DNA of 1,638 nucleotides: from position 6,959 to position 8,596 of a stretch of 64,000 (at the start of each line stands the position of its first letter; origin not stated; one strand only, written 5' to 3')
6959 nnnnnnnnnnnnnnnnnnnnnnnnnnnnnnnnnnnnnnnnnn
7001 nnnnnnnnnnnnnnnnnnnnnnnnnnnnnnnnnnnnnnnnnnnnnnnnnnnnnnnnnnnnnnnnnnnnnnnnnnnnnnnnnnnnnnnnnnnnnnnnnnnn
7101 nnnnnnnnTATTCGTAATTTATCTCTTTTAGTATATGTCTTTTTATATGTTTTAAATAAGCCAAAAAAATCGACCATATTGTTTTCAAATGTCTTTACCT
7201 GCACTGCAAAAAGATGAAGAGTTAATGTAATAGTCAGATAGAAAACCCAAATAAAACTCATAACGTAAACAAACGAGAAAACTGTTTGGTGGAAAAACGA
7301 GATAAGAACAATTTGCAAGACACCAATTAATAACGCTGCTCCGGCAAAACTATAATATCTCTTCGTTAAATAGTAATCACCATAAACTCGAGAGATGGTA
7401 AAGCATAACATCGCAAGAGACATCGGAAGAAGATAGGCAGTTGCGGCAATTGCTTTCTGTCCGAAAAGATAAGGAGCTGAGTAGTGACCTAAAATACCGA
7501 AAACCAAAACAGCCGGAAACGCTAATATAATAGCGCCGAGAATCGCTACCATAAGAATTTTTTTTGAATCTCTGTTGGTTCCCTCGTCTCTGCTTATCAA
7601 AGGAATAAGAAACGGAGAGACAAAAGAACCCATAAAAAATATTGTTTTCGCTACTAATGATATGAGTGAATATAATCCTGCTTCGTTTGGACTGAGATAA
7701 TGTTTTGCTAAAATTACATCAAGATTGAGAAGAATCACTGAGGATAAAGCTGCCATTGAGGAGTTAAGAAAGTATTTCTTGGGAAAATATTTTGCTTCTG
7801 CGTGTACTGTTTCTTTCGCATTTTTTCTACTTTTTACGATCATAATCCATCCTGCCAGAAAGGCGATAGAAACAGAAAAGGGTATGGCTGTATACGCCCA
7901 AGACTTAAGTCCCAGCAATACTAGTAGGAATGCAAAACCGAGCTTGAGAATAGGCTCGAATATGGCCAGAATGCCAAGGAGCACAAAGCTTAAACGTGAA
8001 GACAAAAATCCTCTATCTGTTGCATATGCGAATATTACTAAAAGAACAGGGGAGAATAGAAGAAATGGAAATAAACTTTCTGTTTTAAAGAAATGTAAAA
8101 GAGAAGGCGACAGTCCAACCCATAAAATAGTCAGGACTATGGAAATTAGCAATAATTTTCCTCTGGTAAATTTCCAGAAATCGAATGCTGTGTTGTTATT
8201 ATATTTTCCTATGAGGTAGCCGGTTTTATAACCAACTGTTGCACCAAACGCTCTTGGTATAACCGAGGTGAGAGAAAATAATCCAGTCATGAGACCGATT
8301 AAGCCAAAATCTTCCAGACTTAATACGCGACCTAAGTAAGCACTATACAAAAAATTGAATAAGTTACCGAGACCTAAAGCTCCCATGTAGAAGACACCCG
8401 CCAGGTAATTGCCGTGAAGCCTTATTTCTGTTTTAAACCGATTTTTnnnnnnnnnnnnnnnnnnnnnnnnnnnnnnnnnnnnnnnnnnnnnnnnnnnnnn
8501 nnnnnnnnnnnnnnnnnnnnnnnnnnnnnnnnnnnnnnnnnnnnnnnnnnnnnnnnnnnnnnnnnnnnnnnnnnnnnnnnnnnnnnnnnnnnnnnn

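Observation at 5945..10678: Single 1577-aa polypeptide fusing a Dpm1-like GT2, a processive QxxRW GT2, a Wzx-like flippase and a GT4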

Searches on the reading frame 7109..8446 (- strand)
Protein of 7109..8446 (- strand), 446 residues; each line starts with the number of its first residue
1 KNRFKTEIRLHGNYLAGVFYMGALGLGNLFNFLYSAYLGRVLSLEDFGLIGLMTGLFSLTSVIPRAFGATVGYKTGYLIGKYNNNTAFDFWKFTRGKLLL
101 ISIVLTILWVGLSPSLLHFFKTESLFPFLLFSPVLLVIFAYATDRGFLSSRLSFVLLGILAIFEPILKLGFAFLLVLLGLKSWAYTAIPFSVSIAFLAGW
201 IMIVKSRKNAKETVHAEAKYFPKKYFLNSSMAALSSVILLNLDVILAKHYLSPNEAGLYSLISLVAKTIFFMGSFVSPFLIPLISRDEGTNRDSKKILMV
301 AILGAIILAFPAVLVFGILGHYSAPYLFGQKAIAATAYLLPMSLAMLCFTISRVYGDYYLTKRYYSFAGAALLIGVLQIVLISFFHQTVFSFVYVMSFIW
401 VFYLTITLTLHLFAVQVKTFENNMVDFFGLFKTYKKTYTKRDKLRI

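Call 7: search_protein_families(library=pfam, proteins=[window:7121-8416:-], max_evalue=10)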
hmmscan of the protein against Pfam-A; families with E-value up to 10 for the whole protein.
seq(432 aa): 1 family
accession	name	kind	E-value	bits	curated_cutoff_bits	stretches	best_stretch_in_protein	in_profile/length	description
PF01943.22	Polysacc_synt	-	0.0019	18.2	28.2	1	7-276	4-272/274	Polysaccharide biosynthesis protein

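Call 25: predict_structure(alignment_id=A1)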
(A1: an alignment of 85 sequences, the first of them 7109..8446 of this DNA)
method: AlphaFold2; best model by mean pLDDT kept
length: 446 residues; sequences in the alignment: 85
mean_pLDDT: 93.4   pTM: 0.90
mean pLDDT of the five models: 93.4, 92.7, 92.3, 91.9, 91.8
residues with pLDDT >= 90: 396; 70-90: 32; 50-70: 18; < 50: 0
segments of 3 or more residues with pLDDT < 50: none
pLDDT, mean of each block of 10 residues (from residue 1): 67 88 95 94 92 91 96 96 94 94 96 94 92 95 95 95 97 97 93 95 84 86 97 97 95 96 96 93 95 97 97 97 96 97 98 98 98 98 98 98 99 98 94 69 56
secondary structure, 60 per line:
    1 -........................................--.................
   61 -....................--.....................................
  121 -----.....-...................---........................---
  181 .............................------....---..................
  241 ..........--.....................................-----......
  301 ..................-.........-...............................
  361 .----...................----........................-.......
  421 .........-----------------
elements in order: H2-41 H44-60 H62-81 H84-120 H126-130 H132-150 H154-177 H181-209 H216-219 H223-250 H253-289 H295-318 H320-328 H330-361 H366-384 H389-412 H414-429

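Call 28: fold_search(model_id=the predicted structure, library=pdb)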
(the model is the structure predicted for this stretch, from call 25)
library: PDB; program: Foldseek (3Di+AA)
matches with E <= 10: 438; with E <= 0.001: 56
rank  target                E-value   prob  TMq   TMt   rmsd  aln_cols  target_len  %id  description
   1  5y50                  4.4e-07  1.00  0.59  0.59   6.5       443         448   15  Crystal structure of eukaryotic MATE transporter AtDTX14 (released 2017-12-06)
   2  6nc9                  7.5e-07  1.00  0.66  0.63   5.1       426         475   15  Lipid II flippase MurJ, outward-facing conformation (released 2019-04-17)
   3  3wbn_A                9.9e-07  1.00  0.61  0.60   6.2       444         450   15  Crystal structure of MATE in complex with MaL6 (released 2013-06-12)
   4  5xjj                  1.0e-06  1.00  0.62  0.62   6.0       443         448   13  Crystal structure of a MATE family protein (released 2017-09-20)
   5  5yck                  1.1e-06  1.00  0.66  0.65   5.7       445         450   13  Crystal structure of a MATE family protein derived from Camelina sativa at 2.3 angstrom (released 2017-09-27)
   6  9ukv_A                1.6e-06  1.00  0.69  0.61   5.3       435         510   14  JM Complex - E. coli MurJ, Levivirus M lysis protein LysM (SglM) (released 2025-09-10)
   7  9g95_A                2.7e-06  1.00  0.63  0.67   5.8       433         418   15  Lipid III flippase WzxE with NB10 nanobody in outward-facing conformation at 2.7552 A (released 2025-01-22)
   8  9nu8_A                2.9e-06  1.00  0.69  0.61   6.1       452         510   13  Structure of MurJ in complex with single gene lysis protein from phage Changjiang3 (released 2026-02-11)
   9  6gwh                  3.0e-06  1.00  0.61  0.62   6.0       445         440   16  Outward-facing conformation of a multidrug resistance MATE family transporter of the MOP superfamily. (released 2019-06-05)
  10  9nu4_A                3.3e-06  1.00  0.68  0.52   5.5       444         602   14  Structure of MurJ in complex with single gene lysis protein from phage M (released 2026-02-11)
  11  9nu5_A                4.2e-06  1.00  0.64  0.58   6.3       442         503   14  Structure of MurJ in complex with single gene lysis protein from phage PP7 (released 2026-02-11)
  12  3vvp_B                4.5e-06  1.00  0.55  0.59   6.9       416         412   13  Crystal structure of MATE in complex with Br-NRF (released 2013-04-03)
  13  6hfb_D                5.7e-06  1.00  0.63  0.63   5.9       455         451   15  Outward-facing conformation of a multidrug resistance MATE family transporter of the MOP superfamily. (released 2019-06-12)
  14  5c6n                  6.0e-06  1.00  0.68  0.68   4.8       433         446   12  protein A (released 2015-09-23)
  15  3w4t                  6.2e-06  1.00  0.62  0.62   5.9       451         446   16  Crystal structure of MATE P26A mutant (released 2013-04-03)
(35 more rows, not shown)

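Call 74: search_protein_representatives(protein=window:7109-8446:-)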
Query: 446 residues. Proteins with E-value up to 0.001 (for the whole library): 2637; up to 1e-10: 857; up to 1e-30: 125. The best 150 are listed.
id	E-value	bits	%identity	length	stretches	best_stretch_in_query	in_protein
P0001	5.8e-280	945.0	100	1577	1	1-446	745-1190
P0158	2.5e-114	399.3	45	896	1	6-446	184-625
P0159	2.2e-93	330.3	39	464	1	5-425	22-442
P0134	7.1e-87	308.9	39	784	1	14-438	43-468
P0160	5.9e-84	299.3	38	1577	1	13-445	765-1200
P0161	9.1e-84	298.6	39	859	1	15-433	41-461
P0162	1.0e-83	298.5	36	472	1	5-423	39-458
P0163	5.1e-83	296.2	40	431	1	18-423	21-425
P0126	7.1e-83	295.7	37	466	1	15-428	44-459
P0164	6.3e-82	292.6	38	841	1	12-436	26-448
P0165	4.4e-79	283.2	38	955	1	19-439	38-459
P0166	2.2e-78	280.9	38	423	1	4-411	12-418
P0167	1.0e-75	272.1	38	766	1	15-429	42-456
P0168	1.5e-75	271.6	38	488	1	13-435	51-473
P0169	2.8e-75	270.7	37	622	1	13-432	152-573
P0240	6.1e-44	167.4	28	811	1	16-431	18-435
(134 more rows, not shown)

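Call 79: search_protein_families(library=ncbifam, proteins=[window:7109-8446:-], max_evalue=1)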
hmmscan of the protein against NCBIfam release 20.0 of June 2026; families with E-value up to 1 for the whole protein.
window:7109-8446:- (446 aa): 0 families

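Call 85: find_homologous_proteins(query=P0240, max_evalue=1e-20)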
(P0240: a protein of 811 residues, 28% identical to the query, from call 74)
Query P0240 (811 aa): 252 proteins with E <= 1e-20 among 8000 candidates; the best 120 are listed.
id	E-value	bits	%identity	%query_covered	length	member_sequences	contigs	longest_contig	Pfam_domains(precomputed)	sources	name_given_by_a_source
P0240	0.0e+0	1786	100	100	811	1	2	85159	PF01943.23,PF00534.27,PF13579.13,PF13524.13,PF13439.13,PF20706.4,PF13692.13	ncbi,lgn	-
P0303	0.0e+0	1109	60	100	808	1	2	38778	PF00534.27,PF13579.13,PF13439.13,PF20706.4,PF13692.13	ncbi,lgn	-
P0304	0.0e+0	1097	60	98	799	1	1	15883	PF00534.27,PF13579.13,PF13524.13,PF13439.13,PF20706.4,PF13692.13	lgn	-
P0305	0.0e+0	1049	59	97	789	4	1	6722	PF00534.27,PF13524.13,PF13439.13,PF20706.4,PF13692.13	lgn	-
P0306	4.7e-293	993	55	98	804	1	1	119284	PF00534.27,PF13579.13,PF13524.13,PF13439.13,PF13440.12,PF20706.4,PF13692.13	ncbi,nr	ncbi:MAG: glycosyltransferase [Patescibacteria group bacterium]|nr:glycosyltransferase [Patescibacte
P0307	3.5e-273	927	61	82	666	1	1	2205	PF00534.27,PF13579.13,PF13439.13,PF13692.13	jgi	jgi:glycosyltransferase involved in cell wall biosynthesis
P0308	1.6e-239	816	46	98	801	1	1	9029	PF00534.27,PF13579.13,PF13524.13,PF13439.13,PF20706.4,PF13692.13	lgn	-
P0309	2.9e-237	808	46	98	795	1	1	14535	PF00534.27,PF13579.13,PF13524.13,PF13439.13,PF13440.12,PF20706.4,PF13692.13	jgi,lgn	-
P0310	6.3e-236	804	47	98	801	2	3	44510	PF00534.27,PF13579.13,PF13524.13,PF13439.13,PF20706.4,PF13692.13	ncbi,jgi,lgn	ncbi:MAG: Capsular glucan synthase [Candidatus Parcubacteria bacterium]|jgi:glycosyltransferase invo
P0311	4.4e-235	801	46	98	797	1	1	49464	PF00534.27,PF13579.13,PF13524.13,PF13439.13,PF20706.4,PF13692.13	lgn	-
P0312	4.4e-230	784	44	98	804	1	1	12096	PF00534.27,PF13579.13,PF13524.13,PF13439.13,PF20706.4,PF13692.13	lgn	-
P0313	1.3e-229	783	46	97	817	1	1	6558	PF00534.27,PF13579.13,PF13439.13,PF20706.4,PF13692.13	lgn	-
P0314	2.9e-229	782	46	98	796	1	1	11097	PF01943.23,PF00534.27,PF13579.13,PF13439.13,PF20706.4,PF13692.13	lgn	-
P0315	6.7e-228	777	45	98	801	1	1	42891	PF00534.27,PF13579.13,PF13524.13,PF13439.13,PF20706.4,PF13692.13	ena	-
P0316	1.1e-227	776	44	99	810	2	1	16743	PF00534.27,PF13579.13,PF13524.13,PF13439.13,PF20706.4,PF13692.13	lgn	-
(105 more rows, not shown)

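Call 102: search_protein_families(library=pfam, alignment_id=A5, max_evalue=0.01)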
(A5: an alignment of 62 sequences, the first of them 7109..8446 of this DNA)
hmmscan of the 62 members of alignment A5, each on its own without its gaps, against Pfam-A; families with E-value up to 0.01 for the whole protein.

A. member 1, window:7109-8446:- (446 aa): 1 family
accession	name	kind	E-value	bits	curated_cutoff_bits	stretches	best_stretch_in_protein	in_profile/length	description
PF01943.22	Polysacc_synt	-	0.0025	17.7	28.2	1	17-286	4-272/274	Polysaccharide biosynthesis protein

B. families by the number of members that match (of 62 scanned): 8 families
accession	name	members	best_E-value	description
PF01943.22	Polysacc_synt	24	1.8e-19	Polysaccharide biosynthesis protein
PF13440.11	Polysacc_synt_3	14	1.6e-22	Polysaccharide biosynthesis protein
PF01554.23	MatE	5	1.7e-06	MatE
PF13439.12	Glyco_transf_4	4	1.7e-19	Glycosyltransferase Family 4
PF13579.12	Glyco_trans_4_4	3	7.7e-12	Glycosyl transferase 4-like domain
PF03023.19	MurJ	1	1.4e-06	Lipid II flippase MurJ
PF16982.10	Flp1_like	1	0.005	Putative Flagellin, Flp1-like, domain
PF11891.13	RETICULATA-like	1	0.0088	Protein RETICULATA-related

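Call 103: search_solved_structures(query=A5, max_evalue=1)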
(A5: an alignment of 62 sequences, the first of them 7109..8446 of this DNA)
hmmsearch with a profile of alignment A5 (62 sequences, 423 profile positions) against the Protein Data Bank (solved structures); distinct sequences matched with E-value up to 1: 21.
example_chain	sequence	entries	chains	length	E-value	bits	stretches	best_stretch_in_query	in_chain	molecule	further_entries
6tpg_A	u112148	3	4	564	7.5e-05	25.1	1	244-362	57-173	Orexin receptor type 2,GlgA glycogen synthase,Hypocretin receptor-2 | Orexin receptor type 2,GlgA glycogen synthase,Orexin receptor type 2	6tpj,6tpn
21ci_A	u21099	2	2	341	0.00022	23.5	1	245-352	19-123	Orexin receptor type 2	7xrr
7sqo_R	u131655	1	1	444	0.001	21.3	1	245-351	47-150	Orexin receptor type 2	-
4s0v_A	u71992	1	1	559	0.0015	20.8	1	245-351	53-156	Human Orexin receptor type 2 fusion protein to P. abysii Glycogen Synthase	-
5wqc_A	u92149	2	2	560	0.0015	20.8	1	245-351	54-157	Orexin receptor type 2,GlgA glycogen synthase,Orexin receptor type 2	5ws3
7sr8_R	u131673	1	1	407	0.0023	20.2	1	245-351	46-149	Hypocretin receptor type 2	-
7l1u_R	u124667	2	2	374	0.0029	19.9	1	245-351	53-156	Hypocretin receptor type 2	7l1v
6tod_A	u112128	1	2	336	0.0029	19.8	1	253-351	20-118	Orexin receptor type 1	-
6to7_A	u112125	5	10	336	0.003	19.8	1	253-351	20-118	Orexin receptor type 1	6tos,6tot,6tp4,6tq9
6tp3_A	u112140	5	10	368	0.0036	19.6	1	253-351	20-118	Orexin receptor type 1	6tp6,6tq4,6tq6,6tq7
7mby_R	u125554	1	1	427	0.018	17.2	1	263-349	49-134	Cholecystokinin receptor type A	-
7ezh_D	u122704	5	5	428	0.018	17.2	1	263-349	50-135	Cholecystokinin receptor type A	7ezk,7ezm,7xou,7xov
4zj8_A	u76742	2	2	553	0.018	17.2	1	266-350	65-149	human OX1R fusion protein to P.abysii glycogen synthase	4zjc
7mbx_R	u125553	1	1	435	0.018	17.2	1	263-349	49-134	Cholecystokinin receptor type A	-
7f8u_A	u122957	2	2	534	0.019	17.2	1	263-348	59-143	Fusion protein of Cholecystokinin receptor type A and Endolysin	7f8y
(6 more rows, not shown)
